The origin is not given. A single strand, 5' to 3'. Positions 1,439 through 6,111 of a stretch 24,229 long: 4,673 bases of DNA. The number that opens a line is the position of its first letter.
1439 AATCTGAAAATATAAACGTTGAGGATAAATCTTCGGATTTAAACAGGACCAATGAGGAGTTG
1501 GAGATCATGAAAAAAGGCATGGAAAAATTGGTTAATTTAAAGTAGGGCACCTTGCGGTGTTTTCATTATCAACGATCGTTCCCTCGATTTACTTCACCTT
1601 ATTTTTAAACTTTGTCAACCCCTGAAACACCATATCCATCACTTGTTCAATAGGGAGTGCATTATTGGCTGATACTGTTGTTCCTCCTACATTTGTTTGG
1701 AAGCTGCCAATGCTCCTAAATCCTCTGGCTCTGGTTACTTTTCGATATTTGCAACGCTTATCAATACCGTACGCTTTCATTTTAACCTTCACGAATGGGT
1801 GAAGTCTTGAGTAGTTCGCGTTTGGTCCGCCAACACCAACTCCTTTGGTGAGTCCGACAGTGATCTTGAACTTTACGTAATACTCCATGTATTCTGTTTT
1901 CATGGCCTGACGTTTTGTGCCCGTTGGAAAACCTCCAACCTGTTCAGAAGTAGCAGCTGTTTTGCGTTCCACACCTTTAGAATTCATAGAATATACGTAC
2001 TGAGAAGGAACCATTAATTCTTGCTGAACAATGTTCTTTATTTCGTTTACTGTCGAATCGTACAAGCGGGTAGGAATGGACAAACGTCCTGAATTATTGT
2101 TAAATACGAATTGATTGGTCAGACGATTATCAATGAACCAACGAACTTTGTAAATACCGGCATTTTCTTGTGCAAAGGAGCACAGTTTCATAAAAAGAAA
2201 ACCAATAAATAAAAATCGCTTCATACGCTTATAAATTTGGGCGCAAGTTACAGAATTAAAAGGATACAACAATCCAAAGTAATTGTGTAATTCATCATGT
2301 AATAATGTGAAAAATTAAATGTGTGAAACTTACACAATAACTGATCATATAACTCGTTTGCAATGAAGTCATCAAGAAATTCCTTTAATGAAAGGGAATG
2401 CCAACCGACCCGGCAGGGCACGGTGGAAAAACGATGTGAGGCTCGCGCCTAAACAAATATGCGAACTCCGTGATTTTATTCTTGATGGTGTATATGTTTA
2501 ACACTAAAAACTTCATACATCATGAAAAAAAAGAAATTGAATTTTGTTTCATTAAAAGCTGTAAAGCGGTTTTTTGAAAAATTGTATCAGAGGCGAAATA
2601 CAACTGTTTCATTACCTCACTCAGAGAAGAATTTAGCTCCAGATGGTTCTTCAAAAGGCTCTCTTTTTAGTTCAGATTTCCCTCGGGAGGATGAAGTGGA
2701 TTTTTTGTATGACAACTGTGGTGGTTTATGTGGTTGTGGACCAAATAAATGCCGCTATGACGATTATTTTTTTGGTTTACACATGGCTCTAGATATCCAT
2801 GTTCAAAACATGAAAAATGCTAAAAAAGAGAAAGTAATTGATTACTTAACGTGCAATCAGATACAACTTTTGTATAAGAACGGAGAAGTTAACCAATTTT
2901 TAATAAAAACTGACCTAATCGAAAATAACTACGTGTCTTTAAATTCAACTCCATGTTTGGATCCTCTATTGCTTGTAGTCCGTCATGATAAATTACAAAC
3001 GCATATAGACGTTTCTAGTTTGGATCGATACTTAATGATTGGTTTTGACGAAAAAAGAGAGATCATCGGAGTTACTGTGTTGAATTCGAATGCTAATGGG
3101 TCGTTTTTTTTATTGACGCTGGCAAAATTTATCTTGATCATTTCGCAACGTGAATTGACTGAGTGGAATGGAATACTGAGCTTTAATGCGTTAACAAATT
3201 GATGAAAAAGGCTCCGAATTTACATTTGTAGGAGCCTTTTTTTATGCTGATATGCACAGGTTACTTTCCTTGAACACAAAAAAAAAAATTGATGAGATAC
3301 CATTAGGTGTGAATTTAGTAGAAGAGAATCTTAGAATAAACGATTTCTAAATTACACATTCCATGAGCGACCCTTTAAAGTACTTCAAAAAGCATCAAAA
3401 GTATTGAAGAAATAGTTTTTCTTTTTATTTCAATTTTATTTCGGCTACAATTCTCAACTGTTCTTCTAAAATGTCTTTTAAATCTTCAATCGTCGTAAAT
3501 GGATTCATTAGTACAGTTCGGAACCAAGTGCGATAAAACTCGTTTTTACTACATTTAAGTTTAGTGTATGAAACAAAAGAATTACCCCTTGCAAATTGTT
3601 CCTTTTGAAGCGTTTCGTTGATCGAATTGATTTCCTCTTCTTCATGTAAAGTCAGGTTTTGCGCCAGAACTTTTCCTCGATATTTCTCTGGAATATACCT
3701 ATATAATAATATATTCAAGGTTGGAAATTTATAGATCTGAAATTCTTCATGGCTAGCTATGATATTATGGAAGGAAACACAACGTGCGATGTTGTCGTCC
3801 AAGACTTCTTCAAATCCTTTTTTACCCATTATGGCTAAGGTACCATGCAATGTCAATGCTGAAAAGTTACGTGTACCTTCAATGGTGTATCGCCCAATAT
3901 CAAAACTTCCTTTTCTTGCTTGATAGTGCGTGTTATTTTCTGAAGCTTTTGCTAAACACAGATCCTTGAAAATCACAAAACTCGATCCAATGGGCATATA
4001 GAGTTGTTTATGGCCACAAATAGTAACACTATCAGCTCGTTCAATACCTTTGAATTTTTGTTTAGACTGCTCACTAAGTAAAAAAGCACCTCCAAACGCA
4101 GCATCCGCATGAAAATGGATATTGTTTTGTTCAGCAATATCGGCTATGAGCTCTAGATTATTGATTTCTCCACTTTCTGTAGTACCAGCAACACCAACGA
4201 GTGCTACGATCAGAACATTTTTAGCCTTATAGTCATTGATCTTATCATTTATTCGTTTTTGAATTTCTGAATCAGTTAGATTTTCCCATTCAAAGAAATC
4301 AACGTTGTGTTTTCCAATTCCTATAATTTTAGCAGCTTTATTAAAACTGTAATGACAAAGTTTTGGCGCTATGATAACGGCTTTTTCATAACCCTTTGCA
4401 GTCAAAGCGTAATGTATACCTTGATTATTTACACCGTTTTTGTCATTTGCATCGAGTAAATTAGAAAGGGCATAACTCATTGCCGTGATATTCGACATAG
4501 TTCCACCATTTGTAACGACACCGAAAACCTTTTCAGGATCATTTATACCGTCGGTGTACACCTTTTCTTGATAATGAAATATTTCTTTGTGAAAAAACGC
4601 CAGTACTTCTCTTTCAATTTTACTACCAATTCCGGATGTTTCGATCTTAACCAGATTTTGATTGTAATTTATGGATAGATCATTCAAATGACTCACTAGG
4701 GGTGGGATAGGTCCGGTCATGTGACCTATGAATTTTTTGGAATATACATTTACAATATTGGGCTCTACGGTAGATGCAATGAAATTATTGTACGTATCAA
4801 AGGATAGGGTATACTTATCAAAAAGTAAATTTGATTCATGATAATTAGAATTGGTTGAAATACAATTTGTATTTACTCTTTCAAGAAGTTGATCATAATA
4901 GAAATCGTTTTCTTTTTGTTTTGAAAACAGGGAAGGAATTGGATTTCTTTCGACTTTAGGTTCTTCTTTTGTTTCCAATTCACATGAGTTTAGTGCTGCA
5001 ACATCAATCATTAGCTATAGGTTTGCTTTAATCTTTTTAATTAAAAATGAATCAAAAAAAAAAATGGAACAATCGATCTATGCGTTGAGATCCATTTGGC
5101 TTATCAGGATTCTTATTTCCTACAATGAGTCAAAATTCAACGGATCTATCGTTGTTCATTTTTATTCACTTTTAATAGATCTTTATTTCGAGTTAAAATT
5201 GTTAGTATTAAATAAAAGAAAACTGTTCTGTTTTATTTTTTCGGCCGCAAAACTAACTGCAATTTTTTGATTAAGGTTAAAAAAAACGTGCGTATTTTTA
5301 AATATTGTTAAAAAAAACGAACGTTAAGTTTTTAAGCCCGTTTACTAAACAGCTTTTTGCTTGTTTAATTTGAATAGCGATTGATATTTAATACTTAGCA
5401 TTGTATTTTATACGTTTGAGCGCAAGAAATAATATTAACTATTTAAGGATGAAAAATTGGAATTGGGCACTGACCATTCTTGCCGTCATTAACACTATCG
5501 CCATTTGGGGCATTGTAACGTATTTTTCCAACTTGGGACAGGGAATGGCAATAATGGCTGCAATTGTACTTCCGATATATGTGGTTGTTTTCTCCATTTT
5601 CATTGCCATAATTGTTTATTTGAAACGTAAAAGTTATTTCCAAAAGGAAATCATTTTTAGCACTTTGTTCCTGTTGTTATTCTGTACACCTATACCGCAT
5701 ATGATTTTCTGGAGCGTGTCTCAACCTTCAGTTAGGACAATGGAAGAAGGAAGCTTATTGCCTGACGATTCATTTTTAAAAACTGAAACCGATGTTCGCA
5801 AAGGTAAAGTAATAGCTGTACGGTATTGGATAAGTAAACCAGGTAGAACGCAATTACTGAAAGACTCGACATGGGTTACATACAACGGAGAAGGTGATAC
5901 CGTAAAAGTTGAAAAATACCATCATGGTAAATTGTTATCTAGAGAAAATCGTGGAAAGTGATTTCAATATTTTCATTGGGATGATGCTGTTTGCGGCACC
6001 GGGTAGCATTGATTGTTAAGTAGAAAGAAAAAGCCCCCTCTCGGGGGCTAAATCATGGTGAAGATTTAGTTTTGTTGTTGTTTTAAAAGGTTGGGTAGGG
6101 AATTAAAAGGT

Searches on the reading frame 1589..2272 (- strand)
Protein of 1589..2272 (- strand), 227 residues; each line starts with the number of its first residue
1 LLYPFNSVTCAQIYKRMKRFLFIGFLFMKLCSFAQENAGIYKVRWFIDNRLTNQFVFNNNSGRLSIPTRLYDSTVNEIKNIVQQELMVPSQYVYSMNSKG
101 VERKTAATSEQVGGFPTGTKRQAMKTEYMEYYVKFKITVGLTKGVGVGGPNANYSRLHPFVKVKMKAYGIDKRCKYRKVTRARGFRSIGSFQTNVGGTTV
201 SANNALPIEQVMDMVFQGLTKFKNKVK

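Call 5: search_protein_families(library=pfam, proteins=[window:1589-2272:-], max_evalue=0.01)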
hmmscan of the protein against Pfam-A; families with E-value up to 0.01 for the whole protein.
window:1589-2272:- (227 aa): 0 families

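Call 6: search_protein_families(library=ncbifam, proteins=[window:1589-2272:-], max_evalue=0.01)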
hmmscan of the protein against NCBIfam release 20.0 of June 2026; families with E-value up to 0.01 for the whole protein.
window:1589-2272:- (227 aa): 1 family
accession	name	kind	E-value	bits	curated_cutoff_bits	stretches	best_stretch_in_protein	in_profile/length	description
NF053620.1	ArchsnAlpArcSThp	equivalog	0.0064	15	600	1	51-99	422-470/515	archaeosine synthase subunit alpha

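Call 66: search_protein_families(library=padloc, proteins=[window:1589-2272:-], max_evalue=0.01)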
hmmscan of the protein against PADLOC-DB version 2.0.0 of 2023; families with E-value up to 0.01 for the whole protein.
window:1589-2272:- (227 aa): 0 families

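Call 67: search_protein_families(library=phrogs, proteins=[window:1589-2272:-], max_evalue=0.01)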
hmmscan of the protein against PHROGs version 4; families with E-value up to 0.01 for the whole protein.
window:1589-2272:- (227 aa): 0 families

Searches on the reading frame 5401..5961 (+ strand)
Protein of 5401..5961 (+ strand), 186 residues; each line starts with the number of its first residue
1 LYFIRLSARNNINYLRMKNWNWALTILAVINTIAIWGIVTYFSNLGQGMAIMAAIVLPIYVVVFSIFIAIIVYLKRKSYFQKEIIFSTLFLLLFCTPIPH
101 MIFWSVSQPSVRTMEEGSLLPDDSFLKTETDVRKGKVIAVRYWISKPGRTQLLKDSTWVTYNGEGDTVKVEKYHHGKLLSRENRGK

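Call 5: search_protein_families(library=pfam, proteins=[window:5401-5961:+], max_evalue=0.01)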
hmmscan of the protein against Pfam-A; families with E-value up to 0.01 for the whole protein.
window:5401-5961:+ (186 aa): 1 family
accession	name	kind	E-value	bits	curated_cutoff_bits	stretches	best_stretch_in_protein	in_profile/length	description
PF01566.24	Nramp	-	0.0013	18.3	29.8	1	18-102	54-136/357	Natural resistance-associated macrophage protein-like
